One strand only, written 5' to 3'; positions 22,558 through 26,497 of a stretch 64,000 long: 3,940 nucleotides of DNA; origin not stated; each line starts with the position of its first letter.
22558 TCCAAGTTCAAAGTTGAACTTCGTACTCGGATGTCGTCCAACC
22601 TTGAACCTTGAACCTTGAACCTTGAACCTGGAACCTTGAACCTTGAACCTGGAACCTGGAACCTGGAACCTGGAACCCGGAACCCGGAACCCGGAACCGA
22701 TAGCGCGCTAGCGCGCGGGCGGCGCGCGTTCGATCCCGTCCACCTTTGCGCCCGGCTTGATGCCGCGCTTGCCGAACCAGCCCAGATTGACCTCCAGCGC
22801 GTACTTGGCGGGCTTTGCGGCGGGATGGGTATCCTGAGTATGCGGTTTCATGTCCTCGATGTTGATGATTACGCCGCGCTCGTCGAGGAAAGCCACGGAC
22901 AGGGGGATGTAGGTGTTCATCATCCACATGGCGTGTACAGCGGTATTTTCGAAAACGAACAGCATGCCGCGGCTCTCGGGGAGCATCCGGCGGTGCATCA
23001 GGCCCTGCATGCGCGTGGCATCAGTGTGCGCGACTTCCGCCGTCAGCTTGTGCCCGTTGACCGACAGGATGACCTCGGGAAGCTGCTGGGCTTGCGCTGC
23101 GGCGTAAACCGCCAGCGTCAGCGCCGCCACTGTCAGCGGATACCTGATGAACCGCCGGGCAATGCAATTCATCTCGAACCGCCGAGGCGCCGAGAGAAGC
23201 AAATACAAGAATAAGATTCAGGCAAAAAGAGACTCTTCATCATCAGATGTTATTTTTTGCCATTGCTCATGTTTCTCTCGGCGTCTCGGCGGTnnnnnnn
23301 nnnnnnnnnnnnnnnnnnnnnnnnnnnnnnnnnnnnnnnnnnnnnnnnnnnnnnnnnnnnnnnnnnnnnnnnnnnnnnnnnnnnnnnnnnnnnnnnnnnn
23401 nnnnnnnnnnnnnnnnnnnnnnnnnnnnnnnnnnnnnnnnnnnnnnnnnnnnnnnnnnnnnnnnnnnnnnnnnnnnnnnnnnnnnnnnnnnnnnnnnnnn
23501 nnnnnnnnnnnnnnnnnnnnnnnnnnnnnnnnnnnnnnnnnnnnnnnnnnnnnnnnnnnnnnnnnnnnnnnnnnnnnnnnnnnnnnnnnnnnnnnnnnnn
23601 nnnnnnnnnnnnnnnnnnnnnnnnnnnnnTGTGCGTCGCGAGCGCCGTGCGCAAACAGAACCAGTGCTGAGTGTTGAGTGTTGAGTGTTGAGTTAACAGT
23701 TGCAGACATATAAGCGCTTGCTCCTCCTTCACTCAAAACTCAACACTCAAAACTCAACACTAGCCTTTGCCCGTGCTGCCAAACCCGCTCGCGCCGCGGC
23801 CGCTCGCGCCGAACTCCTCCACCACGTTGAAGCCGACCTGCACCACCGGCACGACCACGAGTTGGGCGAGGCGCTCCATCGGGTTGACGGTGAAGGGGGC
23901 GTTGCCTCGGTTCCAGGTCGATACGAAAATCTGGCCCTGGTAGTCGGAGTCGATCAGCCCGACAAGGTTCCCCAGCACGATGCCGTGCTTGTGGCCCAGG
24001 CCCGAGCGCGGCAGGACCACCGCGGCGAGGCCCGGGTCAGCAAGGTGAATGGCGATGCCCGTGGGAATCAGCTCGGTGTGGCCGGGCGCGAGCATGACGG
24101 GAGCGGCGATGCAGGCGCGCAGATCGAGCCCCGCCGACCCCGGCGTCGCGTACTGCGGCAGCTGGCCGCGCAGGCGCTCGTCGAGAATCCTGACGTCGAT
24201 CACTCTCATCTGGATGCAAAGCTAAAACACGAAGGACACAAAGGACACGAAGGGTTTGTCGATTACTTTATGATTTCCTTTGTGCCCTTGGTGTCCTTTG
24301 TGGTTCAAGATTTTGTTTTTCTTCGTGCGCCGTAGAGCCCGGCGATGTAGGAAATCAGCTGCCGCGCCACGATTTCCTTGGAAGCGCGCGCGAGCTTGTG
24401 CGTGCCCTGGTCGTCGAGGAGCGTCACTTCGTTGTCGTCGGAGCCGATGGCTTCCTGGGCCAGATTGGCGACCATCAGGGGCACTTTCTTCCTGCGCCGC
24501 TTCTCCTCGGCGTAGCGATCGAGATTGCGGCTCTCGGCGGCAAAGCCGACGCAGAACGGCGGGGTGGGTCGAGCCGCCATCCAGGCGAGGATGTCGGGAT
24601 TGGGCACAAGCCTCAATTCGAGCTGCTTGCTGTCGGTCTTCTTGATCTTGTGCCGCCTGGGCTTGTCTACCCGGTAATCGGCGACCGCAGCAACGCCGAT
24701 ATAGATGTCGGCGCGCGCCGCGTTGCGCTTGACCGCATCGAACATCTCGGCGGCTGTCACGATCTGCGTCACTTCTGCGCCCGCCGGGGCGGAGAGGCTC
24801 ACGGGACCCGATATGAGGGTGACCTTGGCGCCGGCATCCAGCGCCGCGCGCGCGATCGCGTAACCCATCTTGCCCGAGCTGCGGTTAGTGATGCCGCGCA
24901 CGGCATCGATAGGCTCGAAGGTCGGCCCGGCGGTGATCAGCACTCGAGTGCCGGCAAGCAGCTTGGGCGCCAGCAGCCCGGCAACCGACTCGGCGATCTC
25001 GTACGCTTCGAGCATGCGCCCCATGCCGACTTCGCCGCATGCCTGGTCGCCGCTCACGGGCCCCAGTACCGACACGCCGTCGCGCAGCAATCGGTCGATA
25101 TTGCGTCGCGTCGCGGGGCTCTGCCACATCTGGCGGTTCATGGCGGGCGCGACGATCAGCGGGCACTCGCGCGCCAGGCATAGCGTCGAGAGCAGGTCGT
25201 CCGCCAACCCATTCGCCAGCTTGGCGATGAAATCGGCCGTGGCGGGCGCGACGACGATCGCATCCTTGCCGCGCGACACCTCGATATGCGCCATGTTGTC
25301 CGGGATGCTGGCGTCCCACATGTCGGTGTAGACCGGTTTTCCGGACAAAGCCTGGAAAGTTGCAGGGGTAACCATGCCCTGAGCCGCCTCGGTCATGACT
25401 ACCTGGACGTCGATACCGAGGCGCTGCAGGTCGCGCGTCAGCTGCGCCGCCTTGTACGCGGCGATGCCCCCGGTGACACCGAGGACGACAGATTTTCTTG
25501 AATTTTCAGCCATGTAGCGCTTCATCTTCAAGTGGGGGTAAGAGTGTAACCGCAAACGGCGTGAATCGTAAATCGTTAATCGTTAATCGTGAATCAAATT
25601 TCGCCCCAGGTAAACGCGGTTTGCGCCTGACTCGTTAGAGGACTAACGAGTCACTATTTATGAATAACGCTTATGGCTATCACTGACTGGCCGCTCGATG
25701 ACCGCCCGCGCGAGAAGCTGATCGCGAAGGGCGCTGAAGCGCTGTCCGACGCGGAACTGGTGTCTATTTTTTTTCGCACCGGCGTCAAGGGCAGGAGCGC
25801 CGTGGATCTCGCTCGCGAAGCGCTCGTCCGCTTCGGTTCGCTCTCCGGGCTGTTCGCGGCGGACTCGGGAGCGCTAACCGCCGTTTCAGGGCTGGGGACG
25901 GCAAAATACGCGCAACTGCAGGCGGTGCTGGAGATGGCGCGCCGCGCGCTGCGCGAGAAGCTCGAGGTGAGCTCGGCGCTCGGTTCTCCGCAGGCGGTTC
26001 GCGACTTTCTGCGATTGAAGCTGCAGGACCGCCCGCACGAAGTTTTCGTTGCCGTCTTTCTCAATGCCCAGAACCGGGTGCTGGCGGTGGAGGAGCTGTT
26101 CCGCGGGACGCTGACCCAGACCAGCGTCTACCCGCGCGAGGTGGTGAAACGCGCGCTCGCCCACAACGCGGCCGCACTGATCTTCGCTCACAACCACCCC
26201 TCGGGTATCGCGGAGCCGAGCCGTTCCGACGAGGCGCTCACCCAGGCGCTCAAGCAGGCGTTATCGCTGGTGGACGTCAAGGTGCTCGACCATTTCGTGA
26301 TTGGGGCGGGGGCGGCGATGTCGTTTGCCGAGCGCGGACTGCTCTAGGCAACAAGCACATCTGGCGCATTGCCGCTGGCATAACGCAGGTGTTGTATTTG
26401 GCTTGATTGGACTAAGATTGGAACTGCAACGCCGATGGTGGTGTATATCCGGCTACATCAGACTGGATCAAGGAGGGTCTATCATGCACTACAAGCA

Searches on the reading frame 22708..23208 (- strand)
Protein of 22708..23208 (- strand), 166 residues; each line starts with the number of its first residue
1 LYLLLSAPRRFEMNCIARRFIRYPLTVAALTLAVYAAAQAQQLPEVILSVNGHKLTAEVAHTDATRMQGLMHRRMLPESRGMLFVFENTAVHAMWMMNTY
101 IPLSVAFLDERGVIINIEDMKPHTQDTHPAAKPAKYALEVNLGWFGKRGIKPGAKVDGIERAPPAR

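Call 40: search_protein_families(library=pfam, proteins=[window:22708-23208:-], max_evalue=0.00001)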
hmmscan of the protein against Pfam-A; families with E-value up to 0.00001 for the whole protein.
window:22708-23208:- (166 aa): 1 family
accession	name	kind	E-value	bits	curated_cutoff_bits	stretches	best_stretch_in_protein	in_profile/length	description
PF02643.20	DUF192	-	4.6e-32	110.4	27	1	56-157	2-95/96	Uncharacterized ACR, COG1430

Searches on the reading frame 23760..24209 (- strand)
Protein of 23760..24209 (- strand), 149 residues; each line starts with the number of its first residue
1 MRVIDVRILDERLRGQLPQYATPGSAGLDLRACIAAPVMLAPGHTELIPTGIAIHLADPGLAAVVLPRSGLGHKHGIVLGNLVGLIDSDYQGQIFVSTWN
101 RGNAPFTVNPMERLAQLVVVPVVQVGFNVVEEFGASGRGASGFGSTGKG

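Call 40: search_protein_families(library=pfam, proteins=[window:23760-24209:-], max_evalue=0.00001)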
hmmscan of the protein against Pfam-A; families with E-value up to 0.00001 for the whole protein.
window:23760-24209:- (149 aa): 2 families
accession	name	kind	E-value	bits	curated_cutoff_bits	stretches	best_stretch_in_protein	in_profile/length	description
PF00692.24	dUTPase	-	3.1e-35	121.2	22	1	16-147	4-129/129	dUTPase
PF22769.1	DCD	-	5.8e-07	30.2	27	1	38-119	71-150/153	dCTP deaminase-like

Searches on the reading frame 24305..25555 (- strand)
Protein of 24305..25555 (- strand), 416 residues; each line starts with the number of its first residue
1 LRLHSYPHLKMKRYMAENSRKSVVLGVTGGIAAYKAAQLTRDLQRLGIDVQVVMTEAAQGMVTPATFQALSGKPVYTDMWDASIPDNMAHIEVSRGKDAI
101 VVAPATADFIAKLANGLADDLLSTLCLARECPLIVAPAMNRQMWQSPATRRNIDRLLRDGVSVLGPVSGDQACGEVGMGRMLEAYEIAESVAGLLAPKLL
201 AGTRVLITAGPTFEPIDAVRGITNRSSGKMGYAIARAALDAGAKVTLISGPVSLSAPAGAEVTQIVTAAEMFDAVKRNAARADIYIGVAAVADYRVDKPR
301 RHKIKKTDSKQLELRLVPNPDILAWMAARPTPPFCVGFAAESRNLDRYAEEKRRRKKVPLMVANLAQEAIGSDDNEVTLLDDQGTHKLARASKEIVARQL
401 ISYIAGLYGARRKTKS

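Call 40: search_protein_families(library=pfam, proteins=[window:24305-25555:-], max_evalue=0.00001)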
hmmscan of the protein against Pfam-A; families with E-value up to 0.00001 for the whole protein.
window:24305-25555:- (416 aa): 2 families
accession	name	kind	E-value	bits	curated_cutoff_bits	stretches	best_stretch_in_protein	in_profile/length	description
PF04127.22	DFP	-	1.1e-66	224.7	22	1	200-380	1-186/186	DNA/pantothenate metabolism flavoprotein C-terminal domain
PF02441.25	Flavoprotein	-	4.1e-33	114.7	22.7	1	21-192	1-159/162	Flavoprotein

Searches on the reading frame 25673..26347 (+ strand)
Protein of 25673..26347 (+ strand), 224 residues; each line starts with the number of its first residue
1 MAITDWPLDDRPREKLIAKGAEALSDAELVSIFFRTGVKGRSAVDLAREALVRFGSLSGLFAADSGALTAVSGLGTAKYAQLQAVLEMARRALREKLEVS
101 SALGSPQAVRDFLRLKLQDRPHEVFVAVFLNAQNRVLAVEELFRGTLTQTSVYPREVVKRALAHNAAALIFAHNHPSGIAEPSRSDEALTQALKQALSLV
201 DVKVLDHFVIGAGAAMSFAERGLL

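Call 61: search_protein_families(library=pfam, proteins=[window:25673-26347:+], max_evalue=0.00001)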
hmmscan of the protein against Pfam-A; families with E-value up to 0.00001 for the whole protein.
window:25673-26347:+ (224 aa): 2 families
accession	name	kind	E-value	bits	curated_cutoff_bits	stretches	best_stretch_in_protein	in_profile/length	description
PF04002.20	RadC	-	4.7e-45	152.9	22.1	1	105-223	3-121/121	RadC-like JAB domain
PF20582.4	UPF0758_N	-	1.6e-27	95.8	27.1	1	3-80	1-77/77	UPF0758 N-terminal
